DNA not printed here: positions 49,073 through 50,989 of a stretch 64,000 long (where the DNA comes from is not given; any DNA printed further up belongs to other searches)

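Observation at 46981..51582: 2-aminoethylphosphonate cluster with a Ppm-cytidylyltransferase fusion plus a second nucleotidyltransferase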

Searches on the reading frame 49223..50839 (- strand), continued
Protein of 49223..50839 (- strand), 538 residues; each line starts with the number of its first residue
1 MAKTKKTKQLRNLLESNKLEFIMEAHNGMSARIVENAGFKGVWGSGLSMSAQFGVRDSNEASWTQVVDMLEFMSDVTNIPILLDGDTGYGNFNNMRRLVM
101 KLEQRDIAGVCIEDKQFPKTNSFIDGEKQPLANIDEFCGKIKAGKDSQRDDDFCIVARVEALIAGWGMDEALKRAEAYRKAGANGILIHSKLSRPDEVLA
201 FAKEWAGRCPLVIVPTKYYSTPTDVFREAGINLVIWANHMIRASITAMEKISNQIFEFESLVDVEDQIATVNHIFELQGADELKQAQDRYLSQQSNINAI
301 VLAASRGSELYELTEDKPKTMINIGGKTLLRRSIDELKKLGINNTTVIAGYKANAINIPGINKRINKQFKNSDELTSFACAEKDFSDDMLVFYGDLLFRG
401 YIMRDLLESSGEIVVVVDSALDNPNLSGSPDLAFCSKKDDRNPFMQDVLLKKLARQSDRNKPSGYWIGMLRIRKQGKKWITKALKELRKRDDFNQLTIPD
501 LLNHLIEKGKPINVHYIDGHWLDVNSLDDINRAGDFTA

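Call 24: find_related_loci(query=window:49226-50839:-, collection=genome_contigs, flank=10000)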
Query window:49226-50839:- (538 aa) in genome_contigs; peptide patterns used: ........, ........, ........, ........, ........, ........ (x = any residue, [..] = any of these).
598 stretches matched a pattern (row limit reached: there are more); 588 encode a relative of the query (tblastn E <= 1e-3); the best 80 are kept; 80 distinct loci.
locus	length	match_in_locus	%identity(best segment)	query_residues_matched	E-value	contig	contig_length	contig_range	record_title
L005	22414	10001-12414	77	3-537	0e+0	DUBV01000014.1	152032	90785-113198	MAG TPA_asm: Thiotrichaceae bacterium isolate UWMA-0311 NODE_147_length_152032_cov_0.576340, whole genome shotgun sequen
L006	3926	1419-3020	77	6-537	0e+0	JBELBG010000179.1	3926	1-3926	MAG: Thiotrichaceae bacterium isolate REMEI003_ass_metaspades_bin.265 NODE_37773_length_3926_cov_3.132782, whole genome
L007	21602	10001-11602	77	6-537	0e+0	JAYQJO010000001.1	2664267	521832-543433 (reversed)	MAG: Pseudomonadota bacterium isolate SD4487_NP_metabat_bins_2.tsv.068 contig_8771_pilon, whole genome shotgun sequence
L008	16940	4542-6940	76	3-537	0e+0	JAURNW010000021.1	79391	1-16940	MAG: Gammaproteobacteria bacterium isolate SFB_Poly_Co_19 k141_1884548, whole genome shotgun sequence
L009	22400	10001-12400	76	1-537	0e+0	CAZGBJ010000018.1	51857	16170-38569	MAG TPA_asm: uncultured Enterobacteriaceae bacterium isolate binchicken_co46_542 genome assembly, contig: NODE_1081_leng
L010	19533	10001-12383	76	6-537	0e+0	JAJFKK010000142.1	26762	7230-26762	MAG: Gammaproteobacteria bacterium isolate OFTM102 OFTM102_141, whole genome shotgun sequence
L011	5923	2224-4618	75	3-537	0e+0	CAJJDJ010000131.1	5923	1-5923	MAG: Thiotrichaceae bacterium UBA7359 isolate FRAM18_bin315 genome assembly, contig: FRAM18_bin315-131, whole genome sho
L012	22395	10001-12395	76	6-537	0e+0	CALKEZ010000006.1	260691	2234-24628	MAG: uncultured Gammaproteobacteria bacterium isolate S2_Bin_METABAT__254_1 genome assembly, contig: c_000001550705, who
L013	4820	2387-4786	76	6-537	0e+0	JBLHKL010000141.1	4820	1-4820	MAG: Gammaproteobacteria bacterium isolate 3300054698_168 Ga0535670_0042361, whole genome shotgun sequence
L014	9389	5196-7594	76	3-537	0e+0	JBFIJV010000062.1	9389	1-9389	MAG: Gammaproteobacteria bacterium isolate Mix_sand11.2021.09.Z.94 k141_1494615_length_9389_cov_32.6675, whole genome sh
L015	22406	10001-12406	75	6-537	0e+0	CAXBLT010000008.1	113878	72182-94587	MAG TPA_asm: uncultured Gammaproteobacteria bacterium isolate ERR2762121_binner13_Refined_69 genome assembly, contig: ER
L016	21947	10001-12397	74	1-537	0e+0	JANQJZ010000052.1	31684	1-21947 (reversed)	MAG: Gammaproteobacteria bacterium isolate PL25a_bin.135 k99_112759, whole genome shotgun sequence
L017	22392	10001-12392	74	3-536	0e+0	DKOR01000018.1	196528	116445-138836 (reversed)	MAG TPA_asm: Thiotrichaceae bacterium UBA7357 UBA7357_contig_1659, whole genome shotgun sequence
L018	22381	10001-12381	71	1-536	0e+0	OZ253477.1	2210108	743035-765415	MAG: Gammaproteobacteria bacterium isolate cd91ca9d-c811-4c78-9398-bef48b39456d genome assembly, chromosome: 1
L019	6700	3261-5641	70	6-537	0e+0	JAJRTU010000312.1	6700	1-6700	MAG: Gammaproteobacteria bacterium isolate Dive96_bin10.122 k141_4455483, whole genome shotgun sequence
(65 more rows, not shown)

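Call 70: find_encoding_contigs(protein=P0008, flank=10000, max_places=1)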
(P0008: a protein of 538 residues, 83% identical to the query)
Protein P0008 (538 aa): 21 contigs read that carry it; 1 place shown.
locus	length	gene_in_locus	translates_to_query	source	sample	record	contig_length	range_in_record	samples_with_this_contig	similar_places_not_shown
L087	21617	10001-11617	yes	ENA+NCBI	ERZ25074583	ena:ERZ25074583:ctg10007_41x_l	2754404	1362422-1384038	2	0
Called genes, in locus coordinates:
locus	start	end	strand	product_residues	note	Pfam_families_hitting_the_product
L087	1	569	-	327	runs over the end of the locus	PF25852:DUF6242_C (faint), PF15902:Sortilin-Vps10 (faint), PF14870:PSII_BNR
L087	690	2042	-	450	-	PF07044:DUF1329, PF17131:TP_0789-like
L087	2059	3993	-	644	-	PF06980:DUF1302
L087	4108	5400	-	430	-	PF00069:Pkinase, PF07714:PK_Tyr_Ser-Thr, PF00027:cNMP_binding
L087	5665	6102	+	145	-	PF00571:CBS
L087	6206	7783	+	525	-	PF00342:PGI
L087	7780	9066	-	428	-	PF00069:Pkinase, PF03109:ABC1 (faint), PF07714:PK_Tyr_Ser-Thr, PF00027:cNMP_binding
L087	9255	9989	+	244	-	PF00483:NTP_transferase, PF12804:NTP_transf_3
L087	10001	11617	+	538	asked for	PF13714:PEP_mutase, PF00483:NTP_transferase (faint), PF12804:NTP_transf_3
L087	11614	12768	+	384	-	PF02776:TPP_enzyme_N, PF02775:TPP_enzyme_C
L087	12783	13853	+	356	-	PF00266:Aminotran_5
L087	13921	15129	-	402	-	PF01757:Acyl_transf_3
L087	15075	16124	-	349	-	-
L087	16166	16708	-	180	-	PF13442:Cytochrome_CBB3, PF00034:Cytochrom_C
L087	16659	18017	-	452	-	PF00174:Oxidored_molyb, PF03404:Mo-co_dimer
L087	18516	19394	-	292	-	PF05175:MTS, PF06325:PrmA, PF07669:Eco57I (faint), PF13649:Methyltransf_25 (weak), PF13847:Methyltransf_31, PF01170:UPF0020 (weak)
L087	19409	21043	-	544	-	PF01590:GAF, PF13185:GAF_2 (weak), PF13492:GAF_3 (faint), PF01966:HD (weak), PF13487:HD_5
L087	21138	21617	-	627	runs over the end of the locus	PF02518:HATPase_c, PF13589:HATPase_c_3, PF00183:HSP90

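Call 72: search_dna_similar(query=window:49226-50839:-, collection=plasmids, mode=protein, max_rows=25)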
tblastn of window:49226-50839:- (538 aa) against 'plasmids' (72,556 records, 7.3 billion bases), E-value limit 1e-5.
Records with a match: 605; places in all: 739; records where one place covers at least 80% of the query: 16.
Best place of each record, by identity: 60-80% 4; <60% 601.
By first word of the organism name: Ralstonia 137; Rhizobium 30; Azospirillum 25; Candidatus 22; Bradyrhizobium 21; Sinorhizobium 20; Agrobacterium 16; Roseomonas 15; Caballeronia 13; Escherichia 13; and 103 more.
By predicted mobility (MOB-suite, as given by PLSDB): non-mobilizable 354; mobilizable 154; conjugative 97.
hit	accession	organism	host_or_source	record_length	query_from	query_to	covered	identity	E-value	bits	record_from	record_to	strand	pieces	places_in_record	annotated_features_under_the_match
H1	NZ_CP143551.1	Burkholderia multivorans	Homo sapiens,bronchoalveolar lavage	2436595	6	537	99%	61.8%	0e+0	686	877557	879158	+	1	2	none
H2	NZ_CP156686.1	Burkholderia stagnalis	Bacterial cells,soils collected in ...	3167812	6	537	99%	61.4%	0e+0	678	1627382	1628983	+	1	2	none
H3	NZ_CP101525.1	Burkholderia arboris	mixed culture,soil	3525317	6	537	99%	61.0%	0e+0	676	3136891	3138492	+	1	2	none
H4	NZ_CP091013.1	Burkholderia cenocepacia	-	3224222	6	537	99%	61.0%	0e+0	667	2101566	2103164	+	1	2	none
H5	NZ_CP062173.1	Mycetohabitans rhizoxinica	Rhizopus microsporus,bacterial ...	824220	6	537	99%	59.1%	0e+0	673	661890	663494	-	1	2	aepX: phosphoenolpyruvate mutase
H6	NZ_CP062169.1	Mycetohabitans endofungorum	Rhizopus microsporus,bacterial ...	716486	6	537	99%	59.1%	0e+0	669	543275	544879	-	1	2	aepX: phosphoenolpyruvate mutase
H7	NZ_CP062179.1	Mycetohabitans endofungorum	Rhizopus microsporus,bacterial ...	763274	6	537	99%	58.9%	0e+0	672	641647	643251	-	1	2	aepX: phosphoenolpyruvate mutase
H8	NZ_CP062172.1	Mycetohabitans rhizoxinica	Rhizopus microsporus,bacterial ...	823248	6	537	99%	58.9%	0e+0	672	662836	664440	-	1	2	aepX: phosphoenolpyruvate mutase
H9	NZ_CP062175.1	Mycetohabitans rhizoxinica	Rhizopus microsporus,bacterial culture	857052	6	537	99%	58.9%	0e+0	672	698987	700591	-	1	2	aepX: phosphoenolpyruvate mutase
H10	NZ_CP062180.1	Mycetohabitans endofungorum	Rhizopus microsporus,bacterial ...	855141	6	537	99%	58.9%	0e+0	661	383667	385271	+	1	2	aepX: phosphoenolpyruvate mutase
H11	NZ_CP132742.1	Mycetohabitans endofungorum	Rhizopus microsporus,culture isolated ...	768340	6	537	99%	58.9%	0e+0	661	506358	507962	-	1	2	aepX: phosphoenolpyruvate mutase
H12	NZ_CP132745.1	Mycetohabitans endofungorum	-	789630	6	537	99%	58.7%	0e+0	660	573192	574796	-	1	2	aepX: phosphoenolpyruvate mutase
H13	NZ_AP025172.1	Cupriavidus sp. P-10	-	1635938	1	537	100%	58.1%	0e+0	649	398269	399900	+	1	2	none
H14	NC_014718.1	Mycetohabitans rhizoxinica HKI 454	-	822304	6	537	99%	58.5%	0e+0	669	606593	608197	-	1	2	aepX: phosphoenolpyruvate mutase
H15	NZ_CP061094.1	Roseomonas marmotae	Marmota himalayana,pure culture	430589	10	537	98%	48.9%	2e-163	521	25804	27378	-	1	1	aepX: phosphoenolpyruvate mutase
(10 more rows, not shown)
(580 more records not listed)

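Call 74: get_annotated_region(hit=H5, flank=12000)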
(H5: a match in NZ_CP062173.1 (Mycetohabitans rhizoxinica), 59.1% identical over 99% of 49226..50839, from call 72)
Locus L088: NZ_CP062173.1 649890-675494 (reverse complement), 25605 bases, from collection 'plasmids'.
description: Mycetohabitans rhizoxinica strain B47 plasmid megaplasmid, complete sequence
organism: Mycetohabitans rhizoxinica (NCBI taxid 412963)
taxonomy: Bacteria; Pseudomonadota; Betaproteobacteria; Burkholderiales; Burkholderiaceae; Mycetohabitans; Mycetohabitans rhizoxinica
host: -; source: Rhizopus microsporus,bacterial culture,soil; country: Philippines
typing (MOB-suite, as given by PLSDB): non-mobilizable
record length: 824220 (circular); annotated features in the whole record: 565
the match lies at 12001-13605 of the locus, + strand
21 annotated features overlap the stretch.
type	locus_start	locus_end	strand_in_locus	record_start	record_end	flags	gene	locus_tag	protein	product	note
CDS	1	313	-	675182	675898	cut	-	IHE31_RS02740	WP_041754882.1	ABC transporter permease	-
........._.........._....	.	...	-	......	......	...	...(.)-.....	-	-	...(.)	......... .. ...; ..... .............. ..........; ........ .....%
CDS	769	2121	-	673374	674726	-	-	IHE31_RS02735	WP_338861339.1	sigma-54 dependent transcriptional regulator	GO:0006355 - regulation of DNA-templated transcription [Evidence IEA]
CDS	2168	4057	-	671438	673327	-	-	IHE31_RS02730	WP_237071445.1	ATP-binding protein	-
CDS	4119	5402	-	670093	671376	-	-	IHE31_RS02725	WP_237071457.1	dicarboxylate/amino acid:cation symporter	GO:0006835 - dicarboxylic acid transport [Evidence IEA]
CDS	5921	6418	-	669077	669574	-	-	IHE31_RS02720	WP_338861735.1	hypothetical protein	-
CDS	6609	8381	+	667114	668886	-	-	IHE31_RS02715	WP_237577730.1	cation:proton antiporter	GO:0006812 - monoatomic cation transport [Evidence IEA]; GO:1902600 - proton transmembrane transport [Evidence IEA]; ...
CDS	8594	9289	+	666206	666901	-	-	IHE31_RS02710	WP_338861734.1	CDP-alcohol phosphatidyltransferase family protein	GO:0008654 - phospholipid biosynthetic process [Evidence IEA]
CDS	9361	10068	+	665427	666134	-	-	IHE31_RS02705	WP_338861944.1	2OG-Fe(II) oxygenase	-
CDS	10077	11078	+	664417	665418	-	-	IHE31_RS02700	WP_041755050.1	lysylphosphatidylglycerol synthase domain-containing protein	-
CDS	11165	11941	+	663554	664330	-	-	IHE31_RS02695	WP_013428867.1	phosphocholine cytidylyltransferase family protein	-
CDS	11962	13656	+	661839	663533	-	aepX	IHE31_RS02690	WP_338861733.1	phosphoenolpyruvate mutase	GO:0019634 - organic phosphonate metabolic process [Evidence IEA]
CDS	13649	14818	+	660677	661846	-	aepY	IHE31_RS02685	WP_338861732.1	phosphonopyruvate decarboxylase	GO:0017000 - antibiotic biosynthetic process [Evidence IEA]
CDS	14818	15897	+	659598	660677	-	-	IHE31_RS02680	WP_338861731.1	2-aminoethylphosphonate aminotransferase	-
CDS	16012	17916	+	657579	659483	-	dxs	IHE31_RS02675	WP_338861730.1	1-deoxy-D-xylulose-5-phosphate synthase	GO:0009240 - isopentenyl diphosphate biosynthetic process [Evidence IEA]; GO:0008615 - pyridoxine biosynthetic process ...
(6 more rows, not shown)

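Call 75: get_annotated_region(hit=H15, flank=12000)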
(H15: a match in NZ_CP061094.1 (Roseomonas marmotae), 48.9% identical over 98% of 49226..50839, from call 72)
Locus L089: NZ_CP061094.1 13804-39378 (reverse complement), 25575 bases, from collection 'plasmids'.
description: Roseomonas marmotae strain 1318 plasmid p1318-3
organism: Roseomonas marmotae (NCBI taxid 2768161)
taxonomy: Bacteria; Pseudomonadota; Alphaproteobacteria; Rhodospirillales; Acetobacteraceae; Roseomonas; Roseomonas marmotae
host: -; source: Marmota himalayana,pure culture; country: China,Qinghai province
typing (MOB-suite, as given by PLSDB): non-mobilizable
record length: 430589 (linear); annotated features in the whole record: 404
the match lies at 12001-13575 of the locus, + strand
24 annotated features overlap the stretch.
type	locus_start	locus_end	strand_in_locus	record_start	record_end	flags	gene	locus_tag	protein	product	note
CDS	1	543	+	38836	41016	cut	-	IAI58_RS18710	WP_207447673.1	molybdopterin cofactor-binding domain-containing protein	-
CDS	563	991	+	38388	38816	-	soxX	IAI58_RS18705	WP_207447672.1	sulfur oxidation c-type cytochrome SoxX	-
CDS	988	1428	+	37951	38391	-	-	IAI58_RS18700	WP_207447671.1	thiosulfate oxidation carrier protein SoxY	-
CDS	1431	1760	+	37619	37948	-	-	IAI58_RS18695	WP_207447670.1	thiosulfate oxidation carrier complex protein SoxZ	-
CDS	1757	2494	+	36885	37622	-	soxA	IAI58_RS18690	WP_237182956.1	sulfur oxidation c-type cytochrome SoxA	GO:0019417 - sulfur oxidation [Evidence IEA]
CDS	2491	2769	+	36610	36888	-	-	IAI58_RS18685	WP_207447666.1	c-type cytochrome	-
CDS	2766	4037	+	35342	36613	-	-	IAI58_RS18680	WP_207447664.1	NAD(P)/FAD-dependent oxidoreductase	-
CDS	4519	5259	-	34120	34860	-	-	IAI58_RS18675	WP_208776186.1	VacJ family lipoprotein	-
CDS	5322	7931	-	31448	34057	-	-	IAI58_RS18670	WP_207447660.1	MMPL family transporter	-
CDS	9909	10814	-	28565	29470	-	-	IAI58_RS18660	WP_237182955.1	polyprenyl synthetase family protein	GO:0008299 - isoprenoid biosynthetic process [Evidence IEA]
CDS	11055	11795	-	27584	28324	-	-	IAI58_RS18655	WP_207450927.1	phosphocholine cytidylyltransferase family protein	-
CDS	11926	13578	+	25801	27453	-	aepX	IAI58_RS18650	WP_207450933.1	phosphoenolpyruvate mutase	GO:0019634 - organic phosphonate metabolic process [Evidence IEA]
CDS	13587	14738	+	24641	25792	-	aepY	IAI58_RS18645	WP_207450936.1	phosphonopyruvate decarboxylase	GO:0017000 - antibiotic biosynthetic process [Evidence IEA]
CDS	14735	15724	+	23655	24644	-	-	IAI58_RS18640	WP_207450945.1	lysylphosphatidylglycerol synthase domain-containing protein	-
CDS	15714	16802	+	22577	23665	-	-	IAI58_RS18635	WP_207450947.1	2-aminoethylphosphonate--pyruvate transaminase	GO:0019700 - organic phosphonate catabolic process [Evidence IEA]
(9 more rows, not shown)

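Call 77: find_encoding_contigs(protein=P0070, flank=10000, max_places=1)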
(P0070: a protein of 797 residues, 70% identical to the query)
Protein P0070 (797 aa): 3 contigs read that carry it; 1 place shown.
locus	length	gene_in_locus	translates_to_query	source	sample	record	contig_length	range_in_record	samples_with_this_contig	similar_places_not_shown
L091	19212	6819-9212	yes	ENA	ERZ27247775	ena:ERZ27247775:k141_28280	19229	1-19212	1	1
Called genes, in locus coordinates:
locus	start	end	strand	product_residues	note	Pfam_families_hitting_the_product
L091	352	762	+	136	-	PF00571:CBS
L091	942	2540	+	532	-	PF00342:PGI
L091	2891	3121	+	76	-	-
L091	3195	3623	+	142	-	-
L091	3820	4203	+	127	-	PF00593:TonB_dep_Rec_b-barrel (weak)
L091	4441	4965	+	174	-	-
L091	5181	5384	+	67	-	-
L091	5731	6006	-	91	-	-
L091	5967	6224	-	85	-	PF00069:Pkinase, PF07714:PK_Tyr_Ser-Thr (weak)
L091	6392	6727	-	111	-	PF00069:Pkinase (weak), PF07714:PK_Tyr_Ser-Thr (weak)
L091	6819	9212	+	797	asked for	PF00483:NTP_transferase, PF01128:IspD (faint), PF12804:NTP_transf_3, PF13714:PEP_mutase, PF12804:NTP_transf_3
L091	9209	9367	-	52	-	-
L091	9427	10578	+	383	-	PF02776:TPP_enzyme_N, PF02775:TPP_enzyme_C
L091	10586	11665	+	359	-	PF00266:Aminotran_5, PF01053:Cys_Met_Meta_PP (faint)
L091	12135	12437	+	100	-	-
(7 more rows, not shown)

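Call 80: get_annotated_region(hit=H4, flank=15000)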
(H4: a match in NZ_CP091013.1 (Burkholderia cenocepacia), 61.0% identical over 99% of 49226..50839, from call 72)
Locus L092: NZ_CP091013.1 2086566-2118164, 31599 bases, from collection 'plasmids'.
description: Burkholderia cenocepacia strain CMCC(B)23006 plasmid unnamed1, complete sequence
organism: Burkholderia cenocepacia (NCBI taxid 95486)
taxonomy: Bacteria; Pseudomonadota; Betaproteobacteria; Burkholderiales; Burkholderiaceae; Burkholderia; Burkholderia cenocepacia
host: -; source: -; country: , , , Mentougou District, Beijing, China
typing (MOB-suite, as given by PLSDB): non-mobilizable
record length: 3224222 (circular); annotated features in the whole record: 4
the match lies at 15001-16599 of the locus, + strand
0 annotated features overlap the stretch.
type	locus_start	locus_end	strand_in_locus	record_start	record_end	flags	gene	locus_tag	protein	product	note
